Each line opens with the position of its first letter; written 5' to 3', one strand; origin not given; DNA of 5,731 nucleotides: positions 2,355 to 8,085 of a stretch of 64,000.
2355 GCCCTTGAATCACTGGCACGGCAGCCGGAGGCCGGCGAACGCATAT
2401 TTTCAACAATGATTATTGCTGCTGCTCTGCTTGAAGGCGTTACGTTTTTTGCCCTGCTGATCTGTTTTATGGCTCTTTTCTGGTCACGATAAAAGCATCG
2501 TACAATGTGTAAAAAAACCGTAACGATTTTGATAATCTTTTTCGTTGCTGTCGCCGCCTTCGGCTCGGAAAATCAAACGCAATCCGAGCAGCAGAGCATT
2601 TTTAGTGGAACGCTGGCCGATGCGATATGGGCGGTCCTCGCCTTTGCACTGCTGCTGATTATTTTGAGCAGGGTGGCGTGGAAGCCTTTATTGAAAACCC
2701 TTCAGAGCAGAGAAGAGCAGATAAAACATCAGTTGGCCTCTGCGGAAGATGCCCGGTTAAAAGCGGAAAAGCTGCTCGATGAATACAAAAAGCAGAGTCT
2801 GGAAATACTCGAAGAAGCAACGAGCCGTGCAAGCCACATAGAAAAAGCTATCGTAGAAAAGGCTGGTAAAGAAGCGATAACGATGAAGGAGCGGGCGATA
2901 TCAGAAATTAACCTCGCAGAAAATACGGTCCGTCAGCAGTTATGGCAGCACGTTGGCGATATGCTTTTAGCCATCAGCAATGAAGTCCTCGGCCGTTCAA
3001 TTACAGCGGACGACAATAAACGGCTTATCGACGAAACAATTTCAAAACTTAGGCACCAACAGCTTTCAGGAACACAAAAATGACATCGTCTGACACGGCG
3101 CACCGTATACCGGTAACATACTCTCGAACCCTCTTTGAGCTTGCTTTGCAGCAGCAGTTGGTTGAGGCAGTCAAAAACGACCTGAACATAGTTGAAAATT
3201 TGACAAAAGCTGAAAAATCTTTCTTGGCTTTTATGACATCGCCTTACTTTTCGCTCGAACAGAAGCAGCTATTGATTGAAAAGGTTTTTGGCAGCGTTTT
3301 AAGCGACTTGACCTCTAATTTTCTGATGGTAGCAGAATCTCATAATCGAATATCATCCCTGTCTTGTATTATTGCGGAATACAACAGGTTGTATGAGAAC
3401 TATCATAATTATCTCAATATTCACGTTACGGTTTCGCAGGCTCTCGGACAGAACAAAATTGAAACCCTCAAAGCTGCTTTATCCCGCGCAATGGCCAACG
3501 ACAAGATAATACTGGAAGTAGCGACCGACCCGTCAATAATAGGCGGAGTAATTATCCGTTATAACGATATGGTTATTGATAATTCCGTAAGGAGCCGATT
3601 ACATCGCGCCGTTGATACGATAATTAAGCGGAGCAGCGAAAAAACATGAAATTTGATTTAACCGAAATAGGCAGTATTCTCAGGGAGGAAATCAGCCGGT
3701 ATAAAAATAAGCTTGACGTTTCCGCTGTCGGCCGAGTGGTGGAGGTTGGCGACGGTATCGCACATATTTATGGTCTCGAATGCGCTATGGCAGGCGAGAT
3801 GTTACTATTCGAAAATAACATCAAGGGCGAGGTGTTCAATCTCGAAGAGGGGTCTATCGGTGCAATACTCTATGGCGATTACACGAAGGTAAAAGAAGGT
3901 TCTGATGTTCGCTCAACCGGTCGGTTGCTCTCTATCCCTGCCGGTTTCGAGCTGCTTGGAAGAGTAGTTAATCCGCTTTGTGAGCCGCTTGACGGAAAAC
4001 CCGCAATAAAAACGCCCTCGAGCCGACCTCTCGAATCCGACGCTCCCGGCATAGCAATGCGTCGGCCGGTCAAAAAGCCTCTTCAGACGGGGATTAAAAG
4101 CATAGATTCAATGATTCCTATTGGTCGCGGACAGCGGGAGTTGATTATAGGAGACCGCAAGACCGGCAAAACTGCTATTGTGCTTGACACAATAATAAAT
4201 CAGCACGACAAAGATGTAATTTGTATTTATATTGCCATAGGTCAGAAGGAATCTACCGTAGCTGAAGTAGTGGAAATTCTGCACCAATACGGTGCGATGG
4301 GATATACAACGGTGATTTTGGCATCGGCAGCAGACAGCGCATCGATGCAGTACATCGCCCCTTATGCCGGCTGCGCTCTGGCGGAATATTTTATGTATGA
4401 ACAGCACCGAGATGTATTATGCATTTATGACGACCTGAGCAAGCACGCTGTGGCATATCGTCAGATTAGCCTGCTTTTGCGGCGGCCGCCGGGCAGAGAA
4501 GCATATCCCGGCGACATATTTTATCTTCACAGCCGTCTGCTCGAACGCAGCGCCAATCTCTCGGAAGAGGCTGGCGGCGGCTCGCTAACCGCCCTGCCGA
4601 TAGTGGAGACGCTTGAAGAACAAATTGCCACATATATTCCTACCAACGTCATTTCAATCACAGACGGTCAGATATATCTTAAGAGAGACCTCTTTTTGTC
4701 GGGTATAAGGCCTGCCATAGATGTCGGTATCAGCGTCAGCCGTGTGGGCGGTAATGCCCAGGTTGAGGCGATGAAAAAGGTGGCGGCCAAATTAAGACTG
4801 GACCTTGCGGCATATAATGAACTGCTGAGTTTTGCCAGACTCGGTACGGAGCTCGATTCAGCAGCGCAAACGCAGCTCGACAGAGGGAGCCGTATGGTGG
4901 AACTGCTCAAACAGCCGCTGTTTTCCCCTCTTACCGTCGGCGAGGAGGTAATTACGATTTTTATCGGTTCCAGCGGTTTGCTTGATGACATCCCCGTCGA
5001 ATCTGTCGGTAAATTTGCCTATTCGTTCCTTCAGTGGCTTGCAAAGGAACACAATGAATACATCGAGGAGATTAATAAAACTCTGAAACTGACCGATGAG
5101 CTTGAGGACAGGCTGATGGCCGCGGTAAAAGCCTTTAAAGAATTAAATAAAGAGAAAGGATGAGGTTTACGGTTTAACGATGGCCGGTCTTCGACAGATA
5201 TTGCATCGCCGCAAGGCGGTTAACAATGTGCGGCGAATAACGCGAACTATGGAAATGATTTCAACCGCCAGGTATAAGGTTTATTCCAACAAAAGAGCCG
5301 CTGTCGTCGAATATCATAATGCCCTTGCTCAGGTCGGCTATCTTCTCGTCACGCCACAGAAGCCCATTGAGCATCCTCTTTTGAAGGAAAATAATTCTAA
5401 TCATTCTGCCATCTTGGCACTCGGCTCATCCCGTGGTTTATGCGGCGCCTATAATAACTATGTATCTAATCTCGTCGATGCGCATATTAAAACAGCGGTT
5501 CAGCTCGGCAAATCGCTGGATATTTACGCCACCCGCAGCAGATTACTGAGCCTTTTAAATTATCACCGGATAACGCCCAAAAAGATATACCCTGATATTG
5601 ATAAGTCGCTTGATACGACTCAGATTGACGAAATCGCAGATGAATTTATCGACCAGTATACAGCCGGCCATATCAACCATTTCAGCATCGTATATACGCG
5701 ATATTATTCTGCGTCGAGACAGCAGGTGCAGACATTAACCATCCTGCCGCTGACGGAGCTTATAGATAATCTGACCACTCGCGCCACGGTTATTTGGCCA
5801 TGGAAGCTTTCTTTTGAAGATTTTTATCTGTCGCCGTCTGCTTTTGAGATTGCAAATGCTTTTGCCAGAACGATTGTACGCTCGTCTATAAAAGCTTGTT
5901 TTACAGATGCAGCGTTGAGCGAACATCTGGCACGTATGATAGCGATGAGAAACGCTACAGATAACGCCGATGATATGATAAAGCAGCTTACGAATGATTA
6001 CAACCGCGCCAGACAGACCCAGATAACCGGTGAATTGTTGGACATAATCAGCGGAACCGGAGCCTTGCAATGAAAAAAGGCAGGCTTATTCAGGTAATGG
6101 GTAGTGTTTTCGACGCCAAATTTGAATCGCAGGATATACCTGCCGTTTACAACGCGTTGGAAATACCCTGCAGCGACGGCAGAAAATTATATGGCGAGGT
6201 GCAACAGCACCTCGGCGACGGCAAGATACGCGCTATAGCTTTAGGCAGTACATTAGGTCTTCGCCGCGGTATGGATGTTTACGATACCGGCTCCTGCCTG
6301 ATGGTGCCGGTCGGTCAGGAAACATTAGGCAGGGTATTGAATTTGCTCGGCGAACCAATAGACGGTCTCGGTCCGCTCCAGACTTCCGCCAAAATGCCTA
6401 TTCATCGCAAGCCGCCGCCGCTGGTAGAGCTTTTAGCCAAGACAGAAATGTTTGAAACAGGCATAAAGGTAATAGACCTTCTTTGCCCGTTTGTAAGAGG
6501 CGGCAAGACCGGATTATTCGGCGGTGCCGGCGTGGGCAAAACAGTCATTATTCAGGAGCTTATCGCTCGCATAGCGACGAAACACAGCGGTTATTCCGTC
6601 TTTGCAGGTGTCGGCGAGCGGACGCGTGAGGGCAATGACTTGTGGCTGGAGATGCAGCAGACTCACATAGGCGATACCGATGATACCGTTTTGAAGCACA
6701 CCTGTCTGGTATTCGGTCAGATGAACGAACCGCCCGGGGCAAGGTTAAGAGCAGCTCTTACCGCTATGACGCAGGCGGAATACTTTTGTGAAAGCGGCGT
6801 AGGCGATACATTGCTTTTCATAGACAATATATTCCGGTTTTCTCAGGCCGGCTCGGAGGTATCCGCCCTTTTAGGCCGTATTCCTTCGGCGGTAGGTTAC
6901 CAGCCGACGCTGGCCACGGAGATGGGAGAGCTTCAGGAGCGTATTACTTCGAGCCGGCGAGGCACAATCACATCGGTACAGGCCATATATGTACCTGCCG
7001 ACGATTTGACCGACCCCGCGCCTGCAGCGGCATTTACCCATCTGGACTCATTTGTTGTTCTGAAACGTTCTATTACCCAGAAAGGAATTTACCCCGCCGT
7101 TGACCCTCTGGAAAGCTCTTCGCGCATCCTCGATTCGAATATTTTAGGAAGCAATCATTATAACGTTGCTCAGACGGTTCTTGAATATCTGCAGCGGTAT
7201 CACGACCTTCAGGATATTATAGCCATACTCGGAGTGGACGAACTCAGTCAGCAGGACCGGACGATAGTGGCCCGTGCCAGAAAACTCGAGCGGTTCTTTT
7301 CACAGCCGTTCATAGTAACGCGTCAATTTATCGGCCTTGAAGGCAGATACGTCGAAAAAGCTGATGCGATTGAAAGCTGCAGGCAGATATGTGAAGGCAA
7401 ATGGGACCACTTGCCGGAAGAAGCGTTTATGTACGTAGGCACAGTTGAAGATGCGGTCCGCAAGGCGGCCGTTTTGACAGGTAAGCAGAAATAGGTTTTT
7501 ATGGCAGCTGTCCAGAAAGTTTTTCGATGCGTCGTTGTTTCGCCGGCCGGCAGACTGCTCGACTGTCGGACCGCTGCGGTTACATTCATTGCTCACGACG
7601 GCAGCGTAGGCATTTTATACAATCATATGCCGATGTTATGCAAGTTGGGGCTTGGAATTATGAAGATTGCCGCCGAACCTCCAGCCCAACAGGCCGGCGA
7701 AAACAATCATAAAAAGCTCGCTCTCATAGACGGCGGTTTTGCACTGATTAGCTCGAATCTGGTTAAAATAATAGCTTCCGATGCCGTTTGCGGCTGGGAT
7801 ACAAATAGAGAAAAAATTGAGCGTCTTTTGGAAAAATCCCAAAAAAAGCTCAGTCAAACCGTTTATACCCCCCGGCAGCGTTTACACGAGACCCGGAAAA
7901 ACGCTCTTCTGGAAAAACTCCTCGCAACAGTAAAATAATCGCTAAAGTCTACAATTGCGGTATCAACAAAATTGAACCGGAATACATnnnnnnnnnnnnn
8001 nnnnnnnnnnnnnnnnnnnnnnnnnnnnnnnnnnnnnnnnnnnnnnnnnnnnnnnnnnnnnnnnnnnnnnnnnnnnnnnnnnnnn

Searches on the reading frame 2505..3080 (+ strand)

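Call 66: search_protein_families(library=pfam, proteins=[window:2505-3080:+], max_evalue=0.001)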
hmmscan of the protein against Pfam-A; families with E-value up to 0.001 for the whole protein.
window:2505-3080:+ (192 aa): 1 family
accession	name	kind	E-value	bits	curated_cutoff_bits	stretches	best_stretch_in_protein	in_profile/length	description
PF00430.23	ATP-synt_B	-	1.9e-19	70.5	28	1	41-162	3-131/132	ATP synthase B/B' CF(0)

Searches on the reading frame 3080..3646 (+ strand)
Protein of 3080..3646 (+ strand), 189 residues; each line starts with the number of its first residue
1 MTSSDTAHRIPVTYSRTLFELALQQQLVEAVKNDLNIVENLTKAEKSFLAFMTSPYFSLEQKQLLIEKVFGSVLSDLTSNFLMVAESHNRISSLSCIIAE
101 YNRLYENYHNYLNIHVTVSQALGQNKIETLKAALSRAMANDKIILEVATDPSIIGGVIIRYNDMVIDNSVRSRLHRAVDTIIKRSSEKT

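Call 66: search_protein_families(library=pfam, proteins=[window:3080-3646:+], max_evalue=0.001)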
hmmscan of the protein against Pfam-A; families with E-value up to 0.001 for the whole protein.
window:3080-3646:+ (189 aa): 1 family
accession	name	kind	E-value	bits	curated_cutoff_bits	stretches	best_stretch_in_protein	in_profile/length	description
PF00213.23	OSCP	-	1.1e-40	139.9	22.3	1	13-176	4-167/172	ATP synthase delta (OSCP) subunit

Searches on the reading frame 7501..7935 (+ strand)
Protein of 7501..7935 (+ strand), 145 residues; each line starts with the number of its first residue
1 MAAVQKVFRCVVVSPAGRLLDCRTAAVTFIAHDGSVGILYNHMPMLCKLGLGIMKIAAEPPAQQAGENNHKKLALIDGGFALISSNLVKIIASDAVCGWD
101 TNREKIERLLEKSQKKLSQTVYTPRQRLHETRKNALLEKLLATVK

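Call 66: search_protein_families(library=pfam, proteins=[window:7501-7935:+], max_evalue=0.001)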
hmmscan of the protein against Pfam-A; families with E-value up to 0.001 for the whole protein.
window:7501-7935:+ (145 aa): 1 family
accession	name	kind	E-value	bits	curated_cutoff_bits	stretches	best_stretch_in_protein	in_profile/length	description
PF02823.21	ATP-synt_DE_N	-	4e-13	49.6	27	1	8-95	1-80/80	ATP synthase, Delta/Epsilon chain, beta-sandwich domain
